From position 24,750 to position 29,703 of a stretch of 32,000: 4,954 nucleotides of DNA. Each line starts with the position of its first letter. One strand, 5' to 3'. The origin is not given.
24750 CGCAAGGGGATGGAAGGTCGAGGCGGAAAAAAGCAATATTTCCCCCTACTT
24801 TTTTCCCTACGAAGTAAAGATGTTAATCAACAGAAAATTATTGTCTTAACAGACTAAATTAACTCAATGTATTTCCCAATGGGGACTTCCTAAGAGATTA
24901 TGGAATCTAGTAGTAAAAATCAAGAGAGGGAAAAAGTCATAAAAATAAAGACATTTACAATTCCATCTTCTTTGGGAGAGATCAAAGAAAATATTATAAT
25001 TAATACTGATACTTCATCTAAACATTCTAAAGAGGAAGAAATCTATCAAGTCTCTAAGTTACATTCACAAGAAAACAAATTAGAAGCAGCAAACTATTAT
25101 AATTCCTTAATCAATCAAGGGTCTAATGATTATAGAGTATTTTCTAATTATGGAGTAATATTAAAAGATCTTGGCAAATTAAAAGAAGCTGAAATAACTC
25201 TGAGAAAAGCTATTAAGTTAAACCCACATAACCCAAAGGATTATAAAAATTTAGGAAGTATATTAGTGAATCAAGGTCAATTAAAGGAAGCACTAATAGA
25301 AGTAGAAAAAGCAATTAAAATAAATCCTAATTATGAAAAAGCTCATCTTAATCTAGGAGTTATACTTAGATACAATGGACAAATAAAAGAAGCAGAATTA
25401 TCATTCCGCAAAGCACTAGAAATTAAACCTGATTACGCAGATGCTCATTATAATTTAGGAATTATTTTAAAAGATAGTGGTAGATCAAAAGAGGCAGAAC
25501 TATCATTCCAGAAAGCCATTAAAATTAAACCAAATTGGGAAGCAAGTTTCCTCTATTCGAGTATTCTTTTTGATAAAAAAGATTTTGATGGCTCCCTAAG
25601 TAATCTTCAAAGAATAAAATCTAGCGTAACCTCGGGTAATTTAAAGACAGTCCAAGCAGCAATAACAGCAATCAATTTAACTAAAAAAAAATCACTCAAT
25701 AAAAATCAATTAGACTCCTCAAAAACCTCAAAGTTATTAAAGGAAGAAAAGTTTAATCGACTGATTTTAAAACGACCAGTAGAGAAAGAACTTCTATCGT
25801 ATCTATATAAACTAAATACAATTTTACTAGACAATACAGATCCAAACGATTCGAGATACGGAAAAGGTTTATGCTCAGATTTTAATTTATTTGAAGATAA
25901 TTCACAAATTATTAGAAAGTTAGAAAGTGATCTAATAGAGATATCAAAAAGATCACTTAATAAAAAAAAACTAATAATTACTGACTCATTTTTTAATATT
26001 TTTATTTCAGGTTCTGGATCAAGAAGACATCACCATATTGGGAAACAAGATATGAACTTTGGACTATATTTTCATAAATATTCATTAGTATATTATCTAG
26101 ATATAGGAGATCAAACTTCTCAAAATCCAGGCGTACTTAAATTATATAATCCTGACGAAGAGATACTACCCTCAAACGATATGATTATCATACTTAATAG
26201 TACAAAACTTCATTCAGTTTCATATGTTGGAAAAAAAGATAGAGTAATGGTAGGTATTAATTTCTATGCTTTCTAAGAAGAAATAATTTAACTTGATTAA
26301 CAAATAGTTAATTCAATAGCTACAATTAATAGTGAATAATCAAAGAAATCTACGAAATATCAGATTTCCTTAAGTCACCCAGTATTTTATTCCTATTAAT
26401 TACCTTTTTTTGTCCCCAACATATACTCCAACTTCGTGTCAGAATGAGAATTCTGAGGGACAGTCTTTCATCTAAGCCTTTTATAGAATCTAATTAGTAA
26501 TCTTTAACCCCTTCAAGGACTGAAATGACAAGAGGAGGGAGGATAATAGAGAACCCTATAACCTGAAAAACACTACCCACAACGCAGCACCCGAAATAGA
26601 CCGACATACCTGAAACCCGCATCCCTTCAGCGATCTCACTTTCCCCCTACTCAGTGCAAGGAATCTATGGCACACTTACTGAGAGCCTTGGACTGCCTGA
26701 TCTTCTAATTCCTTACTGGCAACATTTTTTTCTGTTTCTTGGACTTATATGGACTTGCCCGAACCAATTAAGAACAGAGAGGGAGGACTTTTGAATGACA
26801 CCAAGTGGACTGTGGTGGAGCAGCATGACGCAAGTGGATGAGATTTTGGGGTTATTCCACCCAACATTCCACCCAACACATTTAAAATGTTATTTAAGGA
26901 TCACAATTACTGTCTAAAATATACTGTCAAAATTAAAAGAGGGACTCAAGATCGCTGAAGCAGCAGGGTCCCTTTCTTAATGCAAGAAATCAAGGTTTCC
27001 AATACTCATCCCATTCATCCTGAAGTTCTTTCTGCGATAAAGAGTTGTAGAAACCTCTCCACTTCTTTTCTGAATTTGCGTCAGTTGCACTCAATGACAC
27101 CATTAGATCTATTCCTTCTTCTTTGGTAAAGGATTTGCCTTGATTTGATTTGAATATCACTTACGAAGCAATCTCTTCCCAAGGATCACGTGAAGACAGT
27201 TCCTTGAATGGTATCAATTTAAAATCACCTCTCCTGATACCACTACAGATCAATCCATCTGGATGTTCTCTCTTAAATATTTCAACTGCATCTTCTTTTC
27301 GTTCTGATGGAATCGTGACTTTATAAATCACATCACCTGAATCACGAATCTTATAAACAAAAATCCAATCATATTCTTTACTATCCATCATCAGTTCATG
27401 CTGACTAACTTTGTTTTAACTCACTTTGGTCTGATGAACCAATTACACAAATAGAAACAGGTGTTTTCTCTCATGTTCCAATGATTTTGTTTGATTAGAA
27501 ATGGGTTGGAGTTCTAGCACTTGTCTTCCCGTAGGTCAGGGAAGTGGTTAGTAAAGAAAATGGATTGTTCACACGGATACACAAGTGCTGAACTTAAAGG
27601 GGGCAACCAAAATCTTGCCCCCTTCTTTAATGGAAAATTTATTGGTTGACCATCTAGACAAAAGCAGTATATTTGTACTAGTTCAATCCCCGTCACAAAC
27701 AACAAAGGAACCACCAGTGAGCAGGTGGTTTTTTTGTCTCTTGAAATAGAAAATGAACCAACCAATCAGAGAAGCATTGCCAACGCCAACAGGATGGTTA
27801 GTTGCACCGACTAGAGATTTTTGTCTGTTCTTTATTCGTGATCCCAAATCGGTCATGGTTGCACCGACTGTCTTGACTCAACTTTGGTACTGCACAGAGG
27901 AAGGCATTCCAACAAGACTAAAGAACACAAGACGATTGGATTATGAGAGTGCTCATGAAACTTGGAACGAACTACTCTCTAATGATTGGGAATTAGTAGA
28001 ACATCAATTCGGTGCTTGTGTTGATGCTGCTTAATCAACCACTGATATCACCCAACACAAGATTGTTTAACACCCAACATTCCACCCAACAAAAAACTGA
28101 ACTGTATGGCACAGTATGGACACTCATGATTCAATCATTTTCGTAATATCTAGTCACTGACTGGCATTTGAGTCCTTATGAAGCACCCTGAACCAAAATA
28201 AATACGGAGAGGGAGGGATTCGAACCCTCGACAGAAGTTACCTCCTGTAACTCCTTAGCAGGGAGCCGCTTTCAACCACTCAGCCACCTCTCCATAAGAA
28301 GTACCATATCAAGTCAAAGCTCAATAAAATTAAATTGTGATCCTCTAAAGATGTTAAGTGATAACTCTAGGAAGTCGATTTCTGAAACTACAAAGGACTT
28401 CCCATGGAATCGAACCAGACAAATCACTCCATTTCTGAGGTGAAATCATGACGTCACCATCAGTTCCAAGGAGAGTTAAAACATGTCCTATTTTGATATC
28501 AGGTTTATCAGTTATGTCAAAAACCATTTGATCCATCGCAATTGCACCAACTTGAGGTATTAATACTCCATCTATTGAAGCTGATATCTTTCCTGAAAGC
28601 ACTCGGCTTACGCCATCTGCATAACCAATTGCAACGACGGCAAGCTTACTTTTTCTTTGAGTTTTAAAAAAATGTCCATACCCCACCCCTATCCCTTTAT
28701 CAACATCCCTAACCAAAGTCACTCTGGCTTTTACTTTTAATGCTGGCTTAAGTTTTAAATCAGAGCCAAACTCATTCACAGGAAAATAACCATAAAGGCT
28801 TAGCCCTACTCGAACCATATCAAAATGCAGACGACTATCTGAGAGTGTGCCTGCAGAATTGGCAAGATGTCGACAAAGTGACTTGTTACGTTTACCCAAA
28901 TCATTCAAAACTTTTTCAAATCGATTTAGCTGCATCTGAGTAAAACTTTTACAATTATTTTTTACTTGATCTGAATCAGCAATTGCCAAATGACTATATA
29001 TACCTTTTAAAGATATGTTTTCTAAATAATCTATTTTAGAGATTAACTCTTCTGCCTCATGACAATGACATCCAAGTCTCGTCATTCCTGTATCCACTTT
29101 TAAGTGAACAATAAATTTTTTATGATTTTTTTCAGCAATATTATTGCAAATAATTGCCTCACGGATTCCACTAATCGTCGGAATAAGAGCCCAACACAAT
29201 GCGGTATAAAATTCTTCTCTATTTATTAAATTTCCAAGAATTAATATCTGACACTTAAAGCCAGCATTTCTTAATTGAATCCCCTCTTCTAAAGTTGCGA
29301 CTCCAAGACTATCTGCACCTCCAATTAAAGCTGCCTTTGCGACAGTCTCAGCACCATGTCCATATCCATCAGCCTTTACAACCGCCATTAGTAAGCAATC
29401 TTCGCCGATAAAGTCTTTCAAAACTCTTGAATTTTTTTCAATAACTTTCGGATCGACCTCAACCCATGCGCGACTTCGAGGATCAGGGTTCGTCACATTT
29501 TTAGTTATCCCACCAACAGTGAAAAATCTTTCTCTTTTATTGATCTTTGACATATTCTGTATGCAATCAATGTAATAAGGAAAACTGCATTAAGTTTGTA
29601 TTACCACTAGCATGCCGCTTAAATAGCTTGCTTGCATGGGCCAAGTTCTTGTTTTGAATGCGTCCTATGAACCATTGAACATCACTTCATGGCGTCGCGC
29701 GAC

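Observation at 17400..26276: Cassette of four paralogous TPR adaptor proteins carrying interchangeable protein-modifying enzyme heads (GT9, P4H-like 2OG oxygenase, GT41/OGT, second 2OG oxygenase) plus a methyltransferase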

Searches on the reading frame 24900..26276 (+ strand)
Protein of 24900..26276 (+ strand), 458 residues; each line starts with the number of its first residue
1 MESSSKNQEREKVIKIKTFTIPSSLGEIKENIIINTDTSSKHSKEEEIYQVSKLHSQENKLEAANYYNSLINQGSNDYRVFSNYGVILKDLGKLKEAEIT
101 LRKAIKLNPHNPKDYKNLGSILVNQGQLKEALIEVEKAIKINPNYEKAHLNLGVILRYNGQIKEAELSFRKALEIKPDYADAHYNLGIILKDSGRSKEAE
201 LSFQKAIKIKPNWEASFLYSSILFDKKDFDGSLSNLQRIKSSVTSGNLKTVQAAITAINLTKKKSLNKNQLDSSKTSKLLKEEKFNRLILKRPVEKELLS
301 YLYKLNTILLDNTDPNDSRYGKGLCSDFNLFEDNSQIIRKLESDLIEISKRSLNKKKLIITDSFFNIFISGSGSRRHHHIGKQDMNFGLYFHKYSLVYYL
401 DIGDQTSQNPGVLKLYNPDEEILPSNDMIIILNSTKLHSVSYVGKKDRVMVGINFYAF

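Call 3: search_protein_families(library=pfam, proteins=[window:24900-26276:+], max_evalue=0.01)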
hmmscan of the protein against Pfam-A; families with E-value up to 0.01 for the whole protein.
window:24900-26276:+ (458 aa): 21 families
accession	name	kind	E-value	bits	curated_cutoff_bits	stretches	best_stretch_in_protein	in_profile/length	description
PF07719.23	TPR_2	-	1.4e-30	103.3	27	4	180-212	1-33/34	Tetratricopeptide repeat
PF00515.34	TPR_1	-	4.2e-30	102.8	27.8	4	147-179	2-34/34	Tetratricopeptide repeat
PF13181.12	TPR_8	-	4.4e-27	92.3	25.7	4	180-212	1-33/34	Tetratricopeptide repeat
PF13431.12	TPR_17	-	3.8e-25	86.4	24.4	3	169-200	2-33/34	Tetratricopeptide repeat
PF13414.12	TPR_11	-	1.6e-23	82.6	26.8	3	155-193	3-41/42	TPR repeat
PF13432.12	TPR_16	-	1.9e-19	70.2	32.7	2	151-212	2-63/65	Tetratricopeptide repeat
PF14559.12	TPR_19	-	1e-15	58.2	25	2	159-212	4-57/68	Tetratricopeptide repeat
PF13424.12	TPR_12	-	7.9e-15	55.2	30.1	2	148-210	5-75/77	Tetratricopeptide repeat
PF13428.12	TPR_14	-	4.1e-13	49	23.5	1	115-153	4-42/44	Tetratricopeptide repeat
PF13374.12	TPR_10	-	1.5e-11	44.4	27.5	0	151-175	7-31/42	Tetratricopeptide repeat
PF23914.1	TPR_CcmH_CycH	-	1.1e-10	42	42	1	96-160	34-98/158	Cytochrome c-type biogenesis protein H TPR domain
PF13176.12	TPR_7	-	6.9e-09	35.6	27.9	0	148-181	1-34/36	Tetratricopeptide repeat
PF13174.12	TPR_6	-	2.5e-06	28.2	26.3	0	181-209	1-29/33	Tetratricopeptide repeat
PF25064.1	ARM_TT21_5th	-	3.1e-06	27.9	27.8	0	59-144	16-104/117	TT21 fifth ARM repeats domain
PF13371.12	TPR_9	-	1.4e-05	25.4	35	1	104-149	21-66/73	Tetratricopeptide repeat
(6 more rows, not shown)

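Call 4: search_protein_families(library=ncbifam, proteins=[window:24900-26276:+], max_evalue=0.01)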
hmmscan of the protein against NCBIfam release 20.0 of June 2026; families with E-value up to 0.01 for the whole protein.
window:24900-26276:+ (458 aa): 28 families (the best 25 are shown)
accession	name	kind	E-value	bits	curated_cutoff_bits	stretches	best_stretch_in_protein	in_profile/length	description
TIGR02521.1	type_IV_pilW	equivalog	3.4e-24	85.7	154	2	119-208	38-127/234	type IV pilus biogenesis/stability protein PilW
TIGR02917.1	PEP_TPR_lipo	equivalog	2.6e-19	68.6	312.2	1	53-245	507-701/899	XrtA/PEP-CTERM system TPR-repeat protein PrsT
NF040959.1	MamA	equivalog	1.6e-18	66.9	200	2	43-176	69-203/204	magnetosome protein MamA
NF033758.1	gliding_GltE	equivalog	6.3e-18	64.9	225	4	166-213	72-119/411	adventurous gliding motility TPR repeat lipoprotein GltE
NF033762.1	social_mot_Tgl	equivalog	3.8e-17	62.5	225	2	148-232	33-119/252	social motility TPR repeat lipoprotein Tgl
NF033920.0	C39_PA2778_fam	equivalog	3.3e-13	49.6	150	2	125-211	169-255/255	PA2778 family cysteine peptidase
NF008391.2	PRK11189.1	equivalog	7.5e-13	48.6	250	2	81-166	68-153/297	lipoprotein NlpI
TIGR00990.1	3a0801s09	subfamily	4.4e-10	38.8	757.25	1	87-235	340-489/615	mitochondrial import receptor subunit TOM70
NF053607.1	CHU_0125_OmpA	equivalog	5.4e-09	35.1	620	1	124-212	31-119/639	CHU_0125 family OmpA-like outer membrane integrity protein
TIGR02552.1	LcrH_SycD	equivalog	1.4e-08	34.5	104.8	1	123-212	29-118/136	SycD/LcrH family type III secretion system chaperone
NF002725.1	PRK02603.1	equivalog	2.4e-08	34.2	143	2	115-165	75-125/173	photosystem I assembly protein Ycf3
NF047558.1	TPR_END_plus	domain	2.4e-08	33.8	32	0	117-146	4-33/56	TPR end-of-group domain-containing protein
NF047507.1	TPR_BatC_Lepto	exception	7.3e-08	32.1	175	2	52-152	32-136/214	TPR repeat-containing protein BatC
NF008520.0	PRK11447.1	equivalog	1.1e-07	30.1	858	2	159-256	474-572/1157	cellulose synthase complex outer membrane protein BcsC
NF011721.1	PRK15174.1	equivalog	1.6e-07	29.9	1200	1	120-209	292-381/656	Vi polysaccharide transport protein VexE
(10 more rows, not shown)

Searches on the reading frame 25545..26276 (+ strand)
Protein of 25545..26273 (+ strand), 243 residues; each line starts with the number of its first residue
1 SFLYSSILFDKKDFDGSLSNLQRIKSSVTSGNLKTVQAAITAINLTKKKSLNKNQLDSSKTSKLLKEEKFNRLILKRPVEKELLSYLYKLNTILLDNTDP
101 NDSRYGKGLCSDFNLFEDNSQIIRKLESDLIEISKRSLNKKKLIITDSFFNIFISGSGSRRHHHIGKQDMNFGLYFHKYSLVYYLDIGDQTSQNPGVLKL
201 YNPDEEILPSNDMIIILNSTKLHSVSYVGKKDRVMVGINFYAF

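Call 15: search_solved_structures(query=window:25560-26276:+, max_evalue=10)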
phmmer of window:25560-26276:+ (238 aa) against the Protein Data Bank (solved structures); distinct sequences matched with E-value up to 10: 0.

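Call 25: search_protein_families(library=pfam, proteins=[window:25545-26273:+], max_evalue=1)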
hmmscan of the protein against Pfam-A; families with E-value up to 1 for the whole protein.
window:25545-26273:+ (243 aa): 1 family
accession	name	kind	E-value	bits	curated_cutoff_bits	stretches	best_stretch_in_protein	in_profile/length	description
PF13640.12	2OG-FeII_Oxy_3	-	0.00029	22.2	27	1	156-240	7-97/98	2OG-Fe(II) oxygenase superfamily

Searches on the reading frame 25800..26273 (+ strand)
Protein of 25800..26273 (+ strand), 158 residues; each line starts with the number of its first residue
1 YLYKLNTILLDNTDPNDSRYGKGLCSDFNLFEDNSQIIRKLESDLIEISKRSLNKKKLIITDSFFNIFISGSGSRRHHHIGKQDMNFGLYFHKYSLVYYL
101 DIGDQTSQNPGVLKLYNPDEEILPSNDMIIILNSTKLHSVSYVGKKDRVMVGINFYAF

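Call 97: search_dna_similar(query=window:25800-26273:+, collection=phages, mode=protein, max_rows=6, max_evalue=0.001)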
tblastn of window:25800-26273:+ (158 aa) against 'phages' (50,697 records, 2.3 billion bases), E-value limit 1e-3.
No match.

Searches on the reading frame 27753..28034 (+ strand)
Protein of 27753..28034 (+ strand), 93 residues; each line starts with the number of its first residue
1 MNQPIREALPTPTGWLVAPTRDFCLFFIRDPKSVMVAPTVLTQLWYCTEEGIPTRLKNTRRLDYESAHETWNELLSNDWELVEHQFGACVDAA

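Call 29: search_protein_families(library=pfam, proteins=[window:27753-28034:+], max_evalue=0.01)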
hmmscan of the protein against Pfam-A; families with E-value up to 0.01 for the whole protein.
window:27753-28034:+ (93 aa): 1 family
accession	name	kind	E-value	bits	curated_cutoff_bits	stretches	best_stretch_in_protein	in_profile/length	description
PF07864.16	DUF1651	-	4.4e-28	98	22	1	14-86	2-74/74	Protein of unknown function (DUF1651)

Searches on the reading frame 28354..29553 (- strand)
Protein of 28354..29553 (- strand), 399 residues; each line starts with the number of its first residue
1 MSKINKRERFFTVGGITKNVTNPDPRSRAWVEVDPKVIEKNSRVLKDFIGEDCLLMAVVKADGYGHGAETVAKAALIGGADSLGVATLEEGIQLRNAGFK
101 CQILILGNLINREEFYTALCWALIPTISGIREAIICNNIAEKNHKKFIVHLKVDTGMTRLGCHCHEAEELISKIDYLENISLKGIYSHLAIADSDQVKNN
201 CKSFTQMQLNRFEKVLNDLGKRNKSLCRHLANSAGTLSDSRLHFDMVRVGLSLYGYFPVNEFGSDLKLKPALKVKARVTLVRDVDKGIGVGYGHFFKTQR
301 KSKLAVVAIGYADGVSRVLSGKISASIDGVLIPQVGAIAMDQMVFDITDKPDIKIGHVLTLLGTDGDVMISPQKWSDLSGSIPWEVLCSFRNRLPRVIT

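Call 10: search_protein_families(library=pfam, proteins=[window:28354-29553:-], max_evalue=0.00001)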
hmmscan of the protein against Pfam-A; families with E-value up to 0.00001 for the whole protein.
window:28354-29553:- (399 aa): 2 families
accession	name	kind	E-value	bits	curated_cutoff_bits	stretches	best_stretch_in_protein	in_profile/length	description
PF01168.26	Ala_racemase_N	-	1.2e-62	212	24.1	1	33-257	1-219/220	Alanine racemase, N-terminal domain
PF00842.27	Ala_racemase_C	-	2.3e-36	124.6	25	1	272-397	2-126/127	Alanine racemase, C-terminal domain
